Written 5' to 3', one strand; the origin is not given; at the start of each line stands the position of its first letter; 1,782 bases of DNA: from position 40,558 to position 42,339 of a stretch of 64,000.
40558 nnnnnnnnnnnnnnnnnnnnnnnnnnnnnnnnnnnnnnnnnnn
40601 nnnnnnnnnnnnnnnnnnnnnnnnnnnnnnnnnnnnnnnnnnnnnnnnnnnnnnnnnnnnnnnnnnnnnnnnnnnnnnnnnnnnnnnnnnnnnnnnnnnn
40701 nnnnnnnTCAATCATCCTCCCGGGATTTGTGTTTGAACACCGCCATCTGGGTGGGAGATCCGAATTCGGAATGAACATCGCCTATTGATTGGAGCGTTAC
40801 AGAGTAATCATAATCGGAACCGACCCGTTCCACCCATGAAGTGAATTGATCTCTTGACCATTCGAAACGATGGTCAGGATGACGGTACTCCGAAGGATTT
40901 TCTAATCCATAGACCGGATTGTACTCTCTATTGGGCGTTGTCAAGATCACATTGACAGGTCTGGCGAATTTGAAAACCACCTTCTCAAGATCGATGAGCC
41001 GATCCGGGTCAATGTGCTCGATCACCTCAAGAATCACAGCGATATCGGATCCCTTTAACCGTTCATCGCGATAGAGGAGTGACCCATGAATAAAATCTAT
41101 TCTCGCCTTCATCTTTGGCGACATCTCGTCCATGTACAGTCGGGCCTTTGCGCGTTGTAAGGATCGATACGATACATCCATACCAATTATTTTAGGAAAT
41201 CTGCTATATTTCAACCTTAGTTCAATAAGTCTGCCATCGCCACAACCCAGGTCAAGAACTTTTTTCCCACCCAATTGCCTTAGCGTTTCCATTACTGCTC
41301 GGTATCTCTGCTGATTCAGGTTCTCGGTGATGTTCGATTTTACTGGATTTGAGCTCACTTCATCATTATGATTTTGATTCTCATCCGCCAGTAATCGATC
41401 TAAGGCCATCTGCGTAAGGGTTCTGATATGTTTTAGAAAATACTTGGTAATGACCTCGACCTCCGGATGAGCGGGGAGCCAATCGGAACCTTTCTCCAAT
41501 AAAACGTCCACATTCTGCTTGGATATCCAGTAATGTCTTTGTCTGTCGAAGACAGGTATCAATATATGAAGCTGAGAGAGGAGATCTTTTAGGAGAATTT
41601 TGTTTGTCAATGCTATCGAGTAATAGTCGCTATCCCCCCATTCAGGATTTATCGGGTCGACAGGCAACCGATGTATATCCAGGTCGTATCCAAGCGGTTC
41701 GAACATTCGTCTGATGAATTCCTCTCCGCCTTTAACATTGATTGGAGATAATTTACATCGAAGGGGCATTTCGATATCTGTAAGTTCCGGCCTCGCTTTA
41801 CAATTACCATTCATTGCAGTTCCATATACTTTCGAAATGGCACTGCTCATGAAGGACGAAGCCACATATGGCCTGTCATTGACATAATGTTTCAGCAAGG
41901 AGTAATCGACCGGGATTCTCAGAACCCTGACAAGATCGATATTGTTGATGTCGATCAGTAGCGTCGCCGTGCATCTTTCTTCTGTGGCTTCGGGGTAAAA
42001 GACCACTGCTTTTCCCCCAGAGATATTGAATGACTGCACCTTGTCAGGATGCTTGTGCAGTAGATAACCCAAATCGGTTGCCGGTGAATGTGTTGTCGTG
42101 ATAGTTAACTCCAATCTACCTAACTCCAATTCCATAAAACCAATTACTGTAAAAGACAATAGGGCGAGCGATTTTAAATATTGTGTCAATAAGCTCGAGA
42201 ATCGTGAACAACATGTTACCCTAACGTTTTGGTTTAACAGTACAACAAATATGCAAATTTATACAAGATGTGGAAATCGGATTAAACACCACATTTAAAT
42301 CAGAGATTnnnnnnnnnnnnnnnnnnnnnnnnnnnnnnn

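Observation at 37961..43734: Bacterial-type Pnkp/Hen1 RNA-repair cassette on an AT-rich island inserted at the 3' end of a radical SAM gene, bounded by 36-nt perfect direct repeats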

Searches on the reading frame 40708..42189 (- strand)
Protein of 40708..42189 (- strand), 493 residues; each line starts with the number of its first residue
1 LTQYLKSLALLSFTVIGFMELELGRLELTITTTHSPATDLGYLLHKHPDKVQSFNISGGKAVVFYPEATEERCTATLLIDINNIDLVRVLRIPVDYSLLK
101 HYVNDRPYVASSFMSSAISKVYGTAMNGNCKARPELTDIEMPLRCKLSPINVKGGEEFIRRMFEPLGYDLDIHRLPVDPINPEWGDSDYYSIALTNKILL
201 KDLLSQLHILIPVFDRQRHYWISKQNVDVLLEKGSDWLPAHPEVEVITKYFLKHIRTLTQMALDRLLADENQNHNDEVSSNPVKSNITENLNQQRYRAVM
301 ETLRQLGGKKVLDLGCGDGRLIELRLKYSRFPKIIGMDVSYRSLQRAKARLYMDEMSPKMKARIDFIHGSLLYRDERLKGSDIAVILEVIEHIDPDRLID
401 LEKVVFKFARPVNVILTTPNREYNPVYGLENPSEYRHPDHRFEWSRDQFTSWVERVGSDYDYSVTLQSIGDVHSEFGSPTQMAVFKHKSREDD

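Call 7: search_protein_families(library=pfam, proteins=[window:40708-42189:-])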
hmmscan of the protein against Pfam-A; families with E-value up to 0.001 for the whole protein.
window:40708-42189:- (493 aa): 8 families
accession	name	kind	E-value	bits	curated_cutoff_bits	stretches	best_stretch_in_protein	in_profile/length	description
PF12623.12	Hen1_L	-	2.7e-100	334.9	23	1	28-266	3-241/242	RNA repair, ligase-Pnkp-associating, region of Hen1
PF13489.12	Methyltransf_23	-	4.9e-10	39.8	27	1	296-457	6-158/164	Methyltransferase domain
PF08242.18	Methyltransf_12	-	3.1e-08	34.7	30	1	312-397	1-81/98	Methyltransferase domain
PF13649.12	Methyltransf_25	-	4.8e-07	30.8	27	1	311-399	1-83/97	Methyltransferase domain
PF13847.12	Methyltransf_31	-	3.9e-05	23.8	27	1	308-352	4-49/145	Methyltransferase domain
PF08241.18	Methyltransf_11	-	4.1e-05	24.6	21.2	1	312-399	1-80/95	Methyltransferase domain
PF02353.26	CMAS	-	0.00039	20.3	27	1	291-409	46-156/273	Mycolic acid cyclopropane synthetase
PF05175.20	MTS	-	0.00081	19.5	23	0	298-357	22-81/170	Methyltransferase small domain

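Call 36: find_homologous_proteins(query=window:40708-42135:-, max_evalue=1e-10)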
Query window:40708-42135:- (475 aa): 8000 proteins with E <= 1e-10 among 8000 candidates; the best 120 are listed.
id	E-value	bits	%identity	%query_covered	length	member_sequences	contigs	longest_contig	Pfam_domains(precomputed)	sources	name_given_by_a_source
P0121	0.0e+0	1086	100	100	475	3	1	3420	PF13489.13,PF13649.13,PF12623.13,PF08242.19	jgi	-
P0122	1.4e-278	942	85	100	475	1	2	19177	PF13847.13,PF13489.13,PF05175.21,PF13649.13,PF12623.13,PF08241.19,PF08242.19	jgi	-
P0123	2.6e-278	941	86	100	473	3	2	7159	PF13847.13,PF13489.13,PF02353.27,PF05175.21,PF13649.13,PF12623.13,PF08241.19,PF08242.19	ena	-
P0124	1.0e-277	939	85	100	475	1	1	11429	PF13847.13,PF13489.13,PF02353.27,PF05175.21,PF13649.13,PF12623.13,PF08241.19,PF08242.19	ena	-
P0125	9.6e-177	606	86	64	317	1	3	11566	PF12623.13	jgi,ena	-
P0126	1.4e-161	556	54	96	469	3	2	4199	PF13847.13,PF13489.13,PF02353.27,PF05175.21,PF13649.13,PF12623.13,PF08241.19,PF08242.19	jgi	jgi:3' terminal RNA ribose 2'-O-methyltransferase Hen1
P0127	1.6e-161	556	51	98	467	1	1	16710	PF13847.13,PF13489.13,PF02353.27,PF05175.21,PF13649.13,PF12623.13,PF08241.19,PF08242.19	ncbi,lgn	ncbi:MAG: 3' terminal RNA ribose 2'-O-methyltransferase Hen1 [Flammeovirgaceae bacterium]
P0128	1.1e-159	550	51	97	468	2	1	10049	PF13489.13,PF05175.21,PF13649.13,PF12623.13,PF08241.19,PF08242.19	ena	-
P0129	1.6e-159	550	51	98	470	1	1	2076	PF13847.13,PF13489.13,PF05175.21,PF13649.13,PF12623.13,PF08241.19,PF08242.19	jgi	-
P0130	4.8e-159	548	50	97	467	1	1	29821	PF13847.13,PF13489.13,PF05175.21,PF13649.13,PF12623.13,PF08241.19,PF08242.19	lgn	-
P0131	2.4e-158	546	52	97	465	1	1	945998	PF13847.13,PF13489.13,PF05175.21,PF13649.13,PF12623.13,PF08241.19,PF08242.19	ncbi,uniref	ncbi:3' terminal RNA ribose 2'-O-methyltransferase Hen1 [Rapidithrix thailandica]|uniref:Small RNA 2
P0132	7.3e-158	544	52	97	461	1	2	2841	PF13847.13,PF13489.13,PF02353.27,PF05175.21,PF13649.13,PF12623.13,PF12847.14,PF08241.19,PF08242.19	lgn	-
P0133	3.7e-156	539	52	98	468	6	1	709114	PF13847.13,PF13489.13,PF13649.13,PF12623.13,PF08241.19,PF08242.19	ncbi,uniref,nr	ncbi:3' terminal RNA ribose 2'-O-methyltransferase Hen1 [Fulvivirgaceae bacterium BMA12]|uniref:Smal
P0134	1.6e-155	536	51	97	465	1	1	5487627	PF13847.13,PF13489.13,PF02353.27,PF05175.21,PF13649.13,PF12623.13,PF08241.19,PF08242.19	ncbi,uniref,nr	ncbi:3' terminal RNA ribose 2'-O-methyltransferase Hen1 [Porifericola rhodea]|uniref:3' terminal RNA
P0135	2.8e-155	536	51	98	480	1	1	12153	PF13847.13,PF13489.13,PF02353.27,PF13649.13,PF12623.13,PF08241.19,PF08242.19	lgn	-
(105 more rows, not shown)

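Call 37: find_encoding_contigs(protein=P0122, flank=10000, max_places=6)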
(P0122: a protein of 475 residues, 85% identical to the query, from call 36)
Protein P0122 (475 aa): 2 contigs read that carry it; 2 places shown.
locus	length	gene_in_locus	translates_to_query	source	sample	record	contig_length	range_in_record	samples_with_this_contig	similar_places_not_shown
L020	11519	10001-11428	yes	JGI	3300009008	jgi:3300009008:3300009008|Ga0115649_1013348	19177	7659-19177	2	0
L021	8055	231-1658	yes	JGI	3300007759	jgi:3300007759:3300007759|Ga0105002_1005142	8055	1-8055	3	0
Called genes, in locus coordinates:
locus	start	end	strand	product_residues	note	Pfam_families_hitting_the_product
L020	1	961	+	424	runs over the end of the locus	PF01964:ThiC_Rad_SAM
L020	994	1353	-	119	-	-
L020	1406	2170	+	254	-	PF00106:adh_short, PF08659:KR, PF01370:Epimerase, PF13561:adh_short_C2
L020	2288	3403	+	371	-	PF02073:Peptidase_M29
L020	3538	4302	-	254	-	-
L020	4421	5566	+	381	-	-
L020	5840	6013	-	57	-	-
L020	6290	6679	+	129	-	-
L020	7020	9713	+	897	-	PF03030:H_PPase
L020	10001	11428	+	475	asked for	PF12623:Hen1_L, PF13489:Methyltransf_23, PF05175:MTS (weak), PF08241:Methyltransf_11 (weak), PF08242:Methyltransf_12, PF13649:Methyltransf_25, PF13847:Methyltransf_31 (weak)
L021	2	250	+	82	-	?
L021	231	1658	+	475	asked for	PF12623:Hen1_L, PF13489:Methyltransf_23, PF05175:MTS (weak), PF08241:Methyltransf_11 (weak), PF08242:Methyltransf_12, PF13649:Methyltransf_25, PF13847:Methyltransf_31 (weak)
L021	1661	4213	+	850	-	PF08433:KTI12 (weak), PF13671:AAA_33, PF00149:Metallophos, PF16542:PNKP_ligase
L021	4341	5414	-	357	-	PF04055:Radical_SAM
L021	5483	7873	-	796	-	PF02687:FtsX, PF12704:MacB_PCD, PF02687:FtsX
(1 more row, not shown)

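Call 38: find_encoding_contigs(protein=P0123, flank=10000, max_places=6)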
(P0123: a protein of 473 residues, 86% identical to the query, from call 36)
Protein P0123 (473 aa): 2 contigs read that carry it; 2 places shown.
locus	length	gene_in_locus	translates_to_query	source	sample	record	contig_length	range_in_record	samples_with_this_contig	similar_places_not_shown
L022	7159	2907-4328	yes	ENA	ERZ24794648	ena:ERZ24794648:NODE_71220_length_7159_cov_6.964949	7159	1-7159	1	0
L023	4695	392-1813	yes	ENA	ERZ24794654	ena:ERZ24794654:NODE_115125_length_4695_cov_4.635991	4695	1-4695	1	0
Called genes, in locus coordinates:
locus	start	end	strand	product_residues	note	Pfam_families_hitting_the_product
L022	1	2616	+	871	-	?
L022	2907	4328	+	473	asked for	PF12623:Hen1_L, PF13489:Methyltransf_23, PF02353:CMAS (weak), PF05175:MTS (weak), PF08241:Methyltransf_11, PF08242:Methyltransf_12, PF13649:Methyltransf_25, PF13847:Methyltransf_31 (weak)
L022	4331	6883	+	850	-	PF08433:KTI12 (weak), PF13671:AAA_33, PF00149:Metallophos, PF16542:PNKP_ligase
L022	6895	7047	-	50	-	-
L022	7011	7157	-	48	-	?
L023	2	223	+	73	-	?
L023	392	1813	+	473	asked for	PF12623:Hen1_L, PF13489:Methyltransf_23, PF02353:CMAS (weak), PF05175:MTS (weak), PF08241:Methyltransf_11, PF08242:Methyltransf_12, PF13649:Methyltransf_25, PF13847:Methyltransf_31 (weak)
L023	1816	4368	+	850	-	PF08433:KTI12 (weak), PF13671:AAA_33, PF00149:Metallophos, PF16542:PNKP_ligase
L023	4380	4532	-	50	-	-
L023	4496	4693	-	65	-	?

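Call 45: search_protein_families(library=padloc, proteins=[window:40708-42135:-], max_evalue=0.01)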
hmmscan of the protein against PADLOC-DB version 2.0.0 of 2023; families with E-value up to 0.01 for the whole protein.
window:40708-42135:- (475 aa): 1 family
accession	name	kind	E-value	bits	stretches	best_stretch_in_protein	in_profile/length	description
PDLC04134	mad2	-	2.3e-07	28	1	278-392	279-387/492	mads_2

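Call 46: search_protein_families(library=ncbifam, proteins=[window:40708-42135:-], max_evalue=0.001)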
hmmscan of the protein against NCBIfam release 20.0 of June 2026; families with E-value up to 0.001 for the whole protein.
window:40708-42135:- (475 aa): 11 families
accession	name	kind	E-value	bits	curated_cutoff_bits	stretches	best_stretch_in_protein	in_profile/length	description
TIGR04074.1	bacter_Hen1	equivalog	3.6e-185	615.9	340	1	10-468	2-461/462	3' terminal RNA ribose 2'-O-methyltransferase Hen1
TIGR01983.1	UbiG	equivalog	2.8e-10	39.9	102.95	1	265-405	33-158/228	bifunctional 2-polyprenyl-6-hydroxyphenol methylase/3-demethylubiquinol 3-O-methyltransferase UbiG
NF043040.1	corrin_prot_MT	hypoth_equivalog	1.6e-06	27.7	180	1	275-343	28-93/216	corrinoid protein-associated methyltransferase CpaM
TIGR04345.1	ovoA_Cterm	equivalog_domain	3.1e-05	23.6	170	1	270-330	22-80/242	putative 4-mercaptohistidine N1-methyltransferase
NF001244.0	PRK00216.1-5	equivalog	9.9e-05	21.7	216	1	279-340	38-100/236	bifunctional demethylmenaquinone methyltransferase/2-methoxy-6-polyprenyl-1,4-benzoquinol methylase UbiE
NF045667.1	MTase_DVU1556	equivalog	0.00011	21.7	155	1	281-351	14-83/213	DVU_1556 family methyltransferase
TIGR02021.1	BchM-ChlM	equivalog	0.00015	21.2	158.9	1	263-374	27-130/218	magnesium protoporphyrin IX methyltransferase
TIGR02072.1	BioC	equivalog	0.00038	20.3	184.95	1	282-334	24-79/244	malonyl-ACP O-methyltransferase BioC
NF040539.1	AST_met_ArsM_2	exception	0.00052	19.9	240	1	281-351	48-117/262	putative arsinothricin biosynthesis methyltransferase ArsM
TIGR01934.1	MenG_MenH_UbiE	subfamily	0.00063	19.1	158.35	1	279-336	29-85/223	ubiquinone/menaquinone biosynthesis methyltransferase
NF040703.1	cyclopro_CfaB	exception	0.00084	18.2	650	0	271-397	141-261/393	C17 cyclopropane fatty acid synthase CfaB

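Call 69: search_solved_structures(query=window:40708-42135:-, show_alignments=2)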
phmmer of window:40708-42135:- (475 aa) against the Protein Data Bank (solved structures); distinct sequences matched with E-value up to 0.001: 13.
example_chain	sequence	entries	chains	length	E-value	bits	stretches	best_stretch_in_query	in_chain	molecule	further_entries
4dqz_A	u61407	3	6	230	2.9e-77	263.5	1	10-234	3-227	Methyltransferase type 12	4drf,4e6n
3jwg_A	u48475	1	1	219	1.5e-60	208.4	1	271-468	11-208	Methyltransferase type 12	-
3jwi_A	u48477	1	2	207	2e-59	204.7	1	271-467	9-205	Methyltransferase type 12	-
3jwh_A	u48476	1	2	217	4.2e-55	190.4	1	272-471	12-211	Hen1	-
3jwj_A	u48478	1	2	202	8e-55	189.5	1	272-471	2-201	Hen1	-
5wy0_A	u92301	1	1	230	6.7e-31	110.6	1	273-469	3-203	Small RNA 2'-O-methyltransferase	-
4xcx_A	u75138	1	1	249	7.1e-31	110.5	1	273-469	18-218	Small RNA 2'-O-methyltransferase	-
3htx_A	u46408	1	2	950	3.4e-27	98.4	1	273-471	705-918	HEN1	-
4xrp_C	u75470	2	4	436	2.2e-11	46.3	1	292-468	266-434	Hen1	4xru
4kdr_A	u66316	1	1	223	4.6e-05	25.4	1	273-381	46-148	3-demethylubiquinone-9 3-methyltransferase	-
5dpm_A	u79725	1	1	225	4.7e-05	25.4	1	273-381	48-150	Ubiquinone biosynthesis O-methyltransferase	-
4kdc_A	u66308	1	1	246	6.4e-05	25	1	273-381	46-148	3-demethylubiquinone-9 3-methyltransferase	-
1ve3_A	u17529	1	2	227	0.0003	22.7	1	272-395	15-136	hypothetical protein PH0226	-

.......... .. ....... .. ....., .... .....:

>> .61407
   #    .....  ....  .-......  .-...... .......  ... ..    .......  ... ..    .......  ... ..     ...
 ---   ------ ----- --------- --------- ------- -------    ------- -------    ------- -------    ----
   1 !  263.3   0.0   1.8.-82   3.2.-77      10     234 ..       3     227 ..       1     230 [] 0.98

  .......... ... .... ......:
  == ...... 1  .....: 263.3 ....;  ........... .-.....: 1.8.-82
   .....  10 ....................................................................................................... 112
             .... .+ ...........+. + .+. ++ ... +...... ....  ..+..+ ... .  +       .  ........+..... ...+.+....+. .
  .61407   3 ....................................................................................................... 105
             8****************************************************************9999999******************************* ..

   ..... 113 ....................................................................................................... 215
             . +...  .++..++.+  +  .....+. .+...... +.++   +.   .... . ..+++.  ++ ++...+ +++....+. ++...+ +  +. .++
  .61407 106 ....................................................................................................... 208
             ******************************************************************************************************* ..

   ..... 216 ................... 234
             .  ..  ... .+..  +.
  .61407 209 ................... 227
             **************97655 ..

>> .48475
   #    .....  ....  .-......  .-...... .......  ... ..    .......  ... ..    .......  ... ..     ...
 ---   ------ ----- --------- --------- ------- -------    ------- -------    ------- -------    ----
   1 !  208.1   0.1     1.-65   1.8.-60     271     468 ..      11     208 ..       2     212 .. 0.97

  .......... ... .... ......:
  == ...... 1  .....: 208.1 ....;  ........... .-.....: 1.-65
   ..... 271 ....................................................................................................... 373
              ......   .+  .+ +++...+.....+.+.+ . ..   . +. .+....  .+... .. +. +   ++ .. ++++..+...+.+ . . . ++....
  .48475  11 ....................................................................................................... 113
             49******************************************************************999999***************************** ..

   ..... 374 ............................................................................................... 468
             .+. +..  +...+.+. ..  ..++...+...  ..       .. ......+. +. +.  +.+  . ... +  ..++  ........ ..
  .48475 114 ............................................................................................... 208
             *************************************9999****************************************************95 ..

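Call 80: search_dna_similar(query=window:40708-42135:-, collection=plasmids, mode=protein, max_rows=12)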
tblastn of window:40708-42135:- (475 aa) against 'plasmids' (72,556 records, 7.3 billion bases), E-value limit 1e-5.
Records with a match: 24; places in all: 24; records where one place covers at least 80% of the query: 19.
Best place of each record, by identity: <60% 24.
By first word of the organism name: Deinococcus 5; Rhodococcus 4; Enterococcus 2; Methylocystis 2; Leptospira 1; Nostoc 1; Nonomuraea 1; Hymenobacter 1; Asticcacaulis 1; Methylobacterium 1; and 5 more.
By predicted mobility (MOB-suite, as given by PLSDB): non-mobilizable 17; mobilizable 5; conjugative 2.
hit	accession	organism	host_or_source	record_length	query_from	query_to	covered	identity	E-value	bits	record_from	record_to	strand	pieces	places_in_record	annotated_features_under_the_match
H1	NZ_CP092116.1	Leptospira noguchii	Bos taurus,Cell culture,urine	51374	10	469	97%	48.1%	7e-142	456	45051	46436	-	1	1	3' terminal RNA ribose 2'-O-methyltransferase Hen1 | polynucleotide kinase-phosphatase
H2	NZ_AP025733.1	Nostoc cf. commune SO-36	-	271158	5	471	98%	46.6%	4e-134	434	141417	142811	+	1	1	3' terminal RNA ribose 2'-O-methyltransferase Hen1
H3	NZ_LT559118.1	Nonomuraea gerenzanensis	-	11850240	10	472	97%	45.8%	3e-66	426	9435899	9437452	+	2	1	none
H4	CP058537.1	Deinococcus sp. D7000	seawater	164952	16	471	96%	45.8%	3e-126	412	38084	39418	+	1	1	3' terminal RNA ribose 2'-O-methyltransferase Hen1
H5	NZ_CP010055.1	Hymenobacter sp. DG25B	single cell,soil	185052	10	468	96%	45.5%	5e-115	441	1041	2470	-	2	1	ThuA domain-containing protein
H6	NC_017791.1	Deinococcus gobiensis I-0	-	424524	10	470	97%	45.1%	2e-123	403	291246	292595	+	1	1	3' terminal RNA ribose 2'-O-methyltransferase Hen1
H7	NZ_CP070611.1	Rhodococcus koreensis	cell culture,rhizosphere of apple ...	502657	10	475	98%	44.5%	1e-123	404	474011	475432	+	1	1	3' terminal RNA ribose 2'-O-methyltransferase Hen1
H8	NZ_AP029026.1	Asticcacaulis sp. DW145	-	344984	10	468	97%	45.1%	2e-130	423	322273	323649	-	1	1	3' terminal RNA ribose 2'-O-methyltransferase Hen1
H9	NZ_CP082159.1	Rhodococcus opacus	bacterial isolate,soil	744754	10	475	98%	44.1%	3e-123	403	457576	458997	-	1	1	3' terminal RNA ribose 2'-O-methyltransferase Hen1 | polynucleotide kinase-phosphatase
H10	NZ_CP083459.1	Deinococcus taeanensis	whole organism,coastal dune soil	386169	10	468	97%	44.2%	2e-121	398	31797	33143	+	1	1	3' terminal RNA ribose 2'-O-methyltransferase Hen1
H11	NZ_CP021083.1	Deinococcus ficus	Ficus religiosa L.,cell ...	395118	10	471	97%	42.6%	7e-126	410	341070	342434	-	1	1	3' terminal RNA ribose 2'-O-methyltransferase Hen1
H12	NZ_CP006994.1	Methylobacterium sp. AMS5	-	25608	10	467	96%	42.8%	1e-124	407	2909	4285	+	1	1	3' terminal RNA ribose 2'-O-methyltransferase Hen1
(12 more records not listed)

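Call 81: search_dna_similar(query=window:40708-42135:-, collection=phages, mode=protein, max_rows=12)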
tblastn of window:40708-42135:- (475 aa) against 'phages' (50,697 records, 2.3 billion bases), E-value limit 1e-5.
Records with a match: 1; places in all: 1; records where one place covers at least 80% of the query: 0.
Best place of each record, by identity: <60% 1.
By first word of the organism name: Vibrio 1.
By host as written in the record: - 1.
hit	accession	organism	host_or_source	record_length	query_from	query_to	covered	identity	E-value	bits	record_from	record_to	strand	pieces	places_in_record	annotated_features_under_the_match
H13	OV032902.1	Vibrio phage vB_VpaM_sm033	-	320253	275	453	38%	28.0%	2e-8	63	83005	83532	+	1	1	polynucleotide kinase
